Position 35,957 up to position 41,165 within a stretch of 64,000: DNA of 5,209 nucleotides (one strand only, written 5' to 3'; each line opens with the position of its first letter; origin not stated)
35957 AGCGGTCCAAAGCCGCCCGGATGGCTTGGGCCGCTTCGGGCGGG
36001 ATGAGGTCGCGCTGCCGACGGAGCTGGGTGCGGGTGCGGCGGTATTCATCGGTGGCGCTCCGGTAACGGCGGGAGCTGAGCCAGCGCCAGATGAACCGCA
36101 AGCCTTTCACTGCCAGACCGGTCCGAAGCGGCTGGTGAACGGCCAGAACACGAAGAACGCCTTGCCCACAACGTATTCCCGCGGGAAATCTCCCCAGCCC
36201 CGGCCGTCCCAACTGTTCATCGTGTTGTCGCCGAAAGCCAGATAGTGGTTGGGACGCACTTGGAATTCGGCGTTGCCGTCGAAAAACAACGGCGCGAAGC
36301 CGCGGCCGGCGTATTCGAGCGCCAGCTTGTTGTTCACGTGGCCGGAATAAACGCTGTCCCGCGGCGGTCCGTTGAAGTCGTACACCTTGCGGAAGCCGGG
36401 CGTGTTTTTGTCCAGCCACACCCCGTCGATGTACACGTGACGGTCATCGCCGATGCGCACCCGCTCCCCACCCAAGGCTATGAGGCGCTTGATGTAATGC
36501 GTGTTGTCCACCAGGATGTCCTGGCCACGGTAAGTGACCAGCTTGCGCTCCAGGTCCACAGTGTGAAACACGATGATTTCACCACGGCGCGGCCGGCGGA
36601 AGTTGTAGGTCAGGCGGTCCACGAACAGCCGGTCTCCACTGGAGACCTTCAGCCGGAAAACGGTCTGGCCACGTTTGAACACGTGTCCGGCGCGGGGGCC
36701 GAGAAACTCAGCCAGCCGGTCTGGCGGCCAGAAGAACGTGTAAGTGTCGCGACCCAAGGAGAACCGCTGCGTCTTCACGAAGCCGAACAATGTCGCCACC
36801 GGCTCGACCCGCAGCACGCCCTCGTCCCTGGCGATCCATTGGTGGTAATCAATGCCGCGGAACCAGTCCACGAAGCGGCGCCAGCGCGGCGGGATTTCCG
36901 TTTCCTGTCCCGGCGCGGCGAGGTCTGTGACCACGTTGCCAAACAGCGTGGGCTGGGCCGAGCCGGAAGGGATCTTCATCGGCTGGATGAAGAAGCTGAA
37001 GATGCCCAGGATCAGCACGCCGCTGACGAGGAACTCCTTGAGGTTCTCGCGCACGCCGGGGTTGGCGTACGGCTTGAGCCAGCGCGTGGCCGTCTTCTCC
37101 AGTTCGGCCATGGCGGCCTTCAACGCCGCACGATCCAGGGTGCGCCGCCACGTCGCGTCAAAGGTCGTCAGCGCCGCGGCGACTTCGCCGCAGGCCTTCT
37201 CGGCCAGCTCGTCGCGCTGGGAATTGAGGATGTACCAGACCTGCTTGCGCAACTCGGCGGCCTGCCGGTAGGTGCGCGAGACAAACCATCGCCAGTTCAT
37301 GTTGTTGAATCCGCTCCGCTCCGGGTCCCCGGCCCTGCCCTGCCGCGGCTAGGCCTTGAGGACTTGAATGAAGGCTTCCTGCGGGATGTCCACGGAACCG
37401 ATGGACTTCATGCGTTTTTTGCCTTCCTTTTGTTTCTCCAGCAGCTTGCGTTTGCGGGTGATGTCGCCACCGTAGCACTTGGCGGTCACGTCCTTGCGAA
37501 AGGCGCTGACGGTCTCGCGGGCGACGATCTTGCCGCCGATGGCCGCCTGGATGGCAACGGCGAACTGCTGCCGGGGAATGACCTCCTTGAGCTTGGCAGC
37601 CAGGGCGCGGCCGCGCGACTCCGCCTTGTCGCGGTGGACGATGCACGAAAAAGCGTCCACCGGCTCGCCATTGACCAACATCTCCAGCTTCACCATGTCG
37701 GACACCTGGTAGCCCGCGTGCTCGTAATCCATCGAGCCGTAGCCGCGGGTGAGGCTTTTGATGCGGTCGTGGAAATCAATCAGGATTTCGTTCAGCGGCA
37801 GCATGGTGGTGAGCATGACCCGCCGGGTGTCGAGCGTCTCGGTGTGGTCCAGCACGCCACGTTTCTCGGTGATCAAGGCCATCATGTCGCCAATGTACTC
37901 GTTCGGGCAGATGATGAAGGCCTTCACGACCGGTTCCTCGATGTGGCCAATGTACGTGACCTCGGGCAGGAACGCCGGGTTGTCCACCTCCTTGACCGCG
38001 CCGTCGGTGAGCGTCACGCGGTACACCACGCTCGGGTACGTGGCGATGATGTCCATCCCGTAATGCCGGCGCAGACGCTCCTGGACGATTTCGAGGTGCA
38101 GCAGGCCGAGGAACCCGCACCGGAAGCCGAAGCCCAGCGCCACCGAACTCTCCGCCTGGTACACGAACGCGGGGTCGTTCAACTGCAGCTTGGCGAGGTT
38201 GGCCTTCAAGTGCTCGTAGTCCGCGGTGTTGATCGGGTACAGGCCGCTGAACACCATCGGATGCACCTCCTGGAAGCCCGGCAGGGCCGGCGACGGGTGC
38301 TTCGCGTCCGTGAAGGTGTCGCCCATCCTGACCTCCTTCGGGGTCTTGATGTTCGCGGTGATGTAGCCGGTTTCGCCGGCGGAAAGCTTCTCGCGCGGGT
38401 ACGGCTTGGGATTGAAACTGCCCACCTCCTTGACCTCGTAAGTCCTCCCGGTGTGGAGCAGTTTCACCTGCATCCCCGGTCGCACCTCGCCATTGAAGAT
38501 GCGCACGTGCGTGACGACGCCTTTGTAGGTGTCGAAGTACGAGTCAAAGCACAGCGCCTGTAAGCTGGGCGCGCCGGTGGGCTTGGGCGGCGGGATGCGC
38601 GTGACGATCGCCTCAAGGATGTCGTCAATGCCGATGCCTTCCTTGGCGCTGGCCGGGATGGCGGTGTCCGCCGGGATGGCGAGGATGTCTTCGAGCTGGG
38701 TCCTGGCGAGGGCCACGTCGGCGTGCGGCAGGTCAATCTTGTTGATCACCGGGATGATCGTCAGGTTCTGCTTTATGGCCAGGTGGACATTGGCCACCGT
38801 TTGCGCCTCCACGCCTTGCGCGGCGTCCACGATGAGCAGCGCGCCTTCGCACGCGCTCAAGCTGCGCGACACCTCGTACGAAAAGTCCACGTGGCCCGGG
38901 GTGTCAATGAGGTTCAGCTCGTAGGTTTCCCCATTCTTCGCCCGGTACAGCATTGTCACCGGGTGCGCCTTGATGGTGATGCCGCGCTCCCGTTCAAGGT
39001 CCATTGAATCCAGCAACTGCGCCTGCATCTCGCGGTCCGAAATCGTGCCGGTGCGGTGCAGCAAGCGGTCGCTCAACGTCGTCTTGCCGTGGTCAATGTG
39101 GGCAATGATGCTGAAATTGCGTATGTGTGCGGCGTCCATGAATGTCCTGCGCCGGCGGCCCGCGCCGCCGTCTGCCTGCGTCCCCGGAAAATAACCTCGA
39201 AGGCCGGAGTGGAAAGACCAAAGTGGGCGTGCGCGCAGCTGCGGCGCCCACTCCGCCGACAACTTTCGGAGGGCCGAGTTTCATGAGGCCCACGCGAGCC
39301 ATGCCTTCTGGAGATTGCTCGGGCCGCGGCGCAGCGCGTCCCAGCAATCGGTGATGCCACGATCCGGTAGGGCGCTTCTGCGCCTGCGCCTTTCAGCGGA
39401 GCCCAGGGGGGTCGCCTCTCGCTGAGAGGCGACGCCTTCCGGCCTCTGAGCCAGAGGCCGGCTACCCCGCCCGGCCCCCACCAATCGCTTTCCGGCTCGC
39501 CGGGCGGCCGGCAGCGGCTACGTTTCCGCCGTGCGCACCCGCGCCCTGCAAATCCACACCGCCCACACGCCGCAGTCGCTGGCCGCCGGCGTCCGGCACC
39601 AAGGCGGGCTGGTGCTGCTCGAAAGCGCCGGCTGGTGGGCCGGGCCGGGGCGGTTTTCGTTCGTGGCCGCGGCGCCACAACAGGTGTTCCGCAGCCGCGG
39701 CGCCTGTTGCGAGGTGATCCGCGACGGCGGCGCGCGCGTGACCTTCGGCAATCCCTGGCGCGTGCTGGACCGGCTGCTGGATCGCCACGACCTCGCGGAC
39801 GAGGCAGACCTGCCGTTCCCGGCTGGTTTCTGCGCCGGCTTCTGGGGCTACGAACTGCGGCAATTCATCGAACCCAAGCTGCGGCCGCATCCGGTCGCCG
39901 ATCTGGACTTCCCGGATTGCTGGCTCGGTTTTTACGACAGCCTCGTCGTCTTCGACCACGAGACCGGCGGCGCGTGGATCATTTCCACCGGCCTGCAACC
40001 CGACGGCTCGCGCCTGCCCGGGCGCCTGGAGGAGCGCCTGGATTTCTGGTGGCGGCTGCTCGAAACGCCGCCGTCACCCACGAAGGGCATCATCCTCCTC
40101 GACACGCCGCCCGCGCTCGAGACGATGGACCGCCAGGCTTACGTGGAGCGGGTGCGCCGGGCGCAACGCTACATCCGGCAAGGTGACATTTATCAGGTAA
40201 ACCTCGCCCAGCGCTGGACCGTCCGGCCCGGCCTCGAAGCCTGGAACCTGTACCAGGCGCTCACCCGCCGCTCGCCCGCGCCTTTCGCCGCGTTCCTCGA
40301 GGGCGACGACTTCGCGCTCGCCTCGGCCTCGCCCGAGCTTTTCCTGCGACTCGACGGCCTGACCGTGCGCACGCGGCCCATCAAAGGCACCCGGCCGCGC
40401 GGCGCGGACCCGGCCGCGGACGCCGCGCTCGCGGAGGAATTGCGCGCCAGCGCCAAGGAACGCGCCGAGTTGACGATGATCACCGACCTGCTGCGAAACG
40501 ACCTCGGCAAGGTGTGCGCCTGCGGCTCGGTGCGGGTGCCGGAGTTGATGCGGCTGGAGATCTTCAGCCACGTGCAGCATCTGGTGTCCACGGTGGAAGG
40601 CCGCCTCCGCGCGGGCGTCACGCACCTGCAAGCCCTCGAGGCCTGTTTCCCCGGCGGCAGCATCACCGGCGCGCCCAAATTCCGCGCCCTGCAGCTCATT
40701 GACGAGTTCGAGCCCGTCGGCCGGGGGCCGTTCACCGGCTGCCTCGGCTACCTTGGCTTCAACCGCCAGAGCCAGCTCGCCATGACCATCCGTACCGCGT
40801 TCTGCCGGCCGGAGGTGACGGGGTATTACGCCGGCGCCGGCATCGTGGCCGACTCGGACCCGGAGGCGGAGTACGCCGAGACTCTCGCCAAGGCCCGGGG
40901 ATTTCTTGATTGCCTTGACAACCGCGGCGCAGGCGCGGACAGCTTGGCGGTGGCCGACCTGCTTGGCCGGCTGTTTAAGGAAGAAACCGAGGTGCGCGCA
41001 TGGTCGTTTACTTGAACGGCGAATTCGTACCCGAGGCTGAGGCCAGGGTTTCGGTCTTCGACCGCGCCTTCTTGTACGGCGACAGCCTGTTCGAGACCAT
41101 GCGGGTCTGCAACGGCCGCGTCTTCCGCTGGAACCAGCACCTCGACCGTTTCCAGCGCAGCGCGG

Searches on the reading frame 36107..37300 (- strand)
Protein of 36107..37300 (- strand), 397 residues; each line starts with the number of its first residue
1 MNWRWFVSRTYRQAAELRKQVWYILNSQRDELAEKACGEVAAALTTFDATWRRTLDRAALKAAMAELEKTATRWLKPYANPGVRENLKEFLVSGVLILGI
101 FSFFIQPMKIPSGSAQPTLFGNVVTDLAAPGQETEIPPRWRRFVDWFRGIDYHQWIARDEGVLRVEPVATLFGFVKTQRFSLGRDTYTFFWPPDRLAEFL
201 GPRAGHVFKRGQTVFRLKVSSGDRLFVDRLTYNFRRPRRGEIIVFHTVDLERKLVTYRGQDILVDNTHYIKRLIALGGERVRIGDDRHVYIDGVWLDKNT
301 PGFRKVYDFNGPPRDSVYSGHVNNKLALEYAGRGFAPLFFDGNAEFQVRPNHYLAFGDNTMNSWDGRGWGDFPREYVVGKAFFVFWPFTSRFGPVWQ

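Call 22: search_protein_families(library=pfam, proteins=[window:36107-37300:-], max_evalue=0.001)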
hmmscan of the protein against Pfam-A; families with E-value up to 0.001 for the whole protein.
window:36107-37300:- (397 aa): 1 family
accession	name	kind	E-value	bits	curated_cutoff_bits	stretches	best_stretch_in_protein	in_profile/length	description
PF10502.14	Peptidase_S26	-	1.3e-29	103.8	22.9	1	219-386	37-168/168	Signal peptidase, peptidase S26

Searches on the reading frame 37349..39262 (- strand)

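Call 22: search_protein_families(library=pfam, proteins=[window:37349-39262:-], max_evalue=0.001)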
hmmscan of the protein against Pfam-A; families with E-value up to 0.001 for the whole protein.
window:37349-39262:- (637 aa): 5 families
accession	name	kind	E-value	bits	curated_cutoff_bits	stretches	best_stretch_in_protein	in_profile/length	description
PF00009.33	GTP_EFTU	-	5.2e-56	189.7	26.5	1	46-225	2-188/188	Elongation factor Tu GTP binding domain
PF06421.17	LepA_C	-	4.2e-52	175.2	29.7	1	530-636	1-107/107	GTP-binding protein LepA C-terminus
PF00679.30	EFG_C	-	2.9e-21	75.7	27.9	1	441-526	2-86/89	Elongation factor G C-terminus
PF03144.31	GTP_EFTU_D2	-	3.2e-11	43.9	30.3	1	248-318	1-73/73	Elongation factor Tu domain 2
PF14492.12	EFG_III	-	1.5e-05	25.4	27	1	335-406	4-72/75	Elongation Factor G, domain III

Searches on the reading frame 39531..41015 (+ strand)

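Call 23: search_protein_families(library=pfam, proteins=[window:39531-41015:+], max_evalue=0.001)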
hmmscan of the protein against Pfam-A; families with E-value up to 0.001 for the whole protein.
window:39531-41015:+ (494 aa): 2 families
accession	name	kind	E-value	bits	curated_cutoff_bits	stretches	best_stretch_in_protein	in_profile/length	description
PF00425.24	Chorismate_bind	-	1.7e-91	306.7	27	1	201-454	2-257/257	chorismate binding enzyme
PF04715.19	Anth_synt_I_N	-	2.6e-25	89.7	23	1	12-145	3-135/140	Anthranilate synthase component I, N terminal region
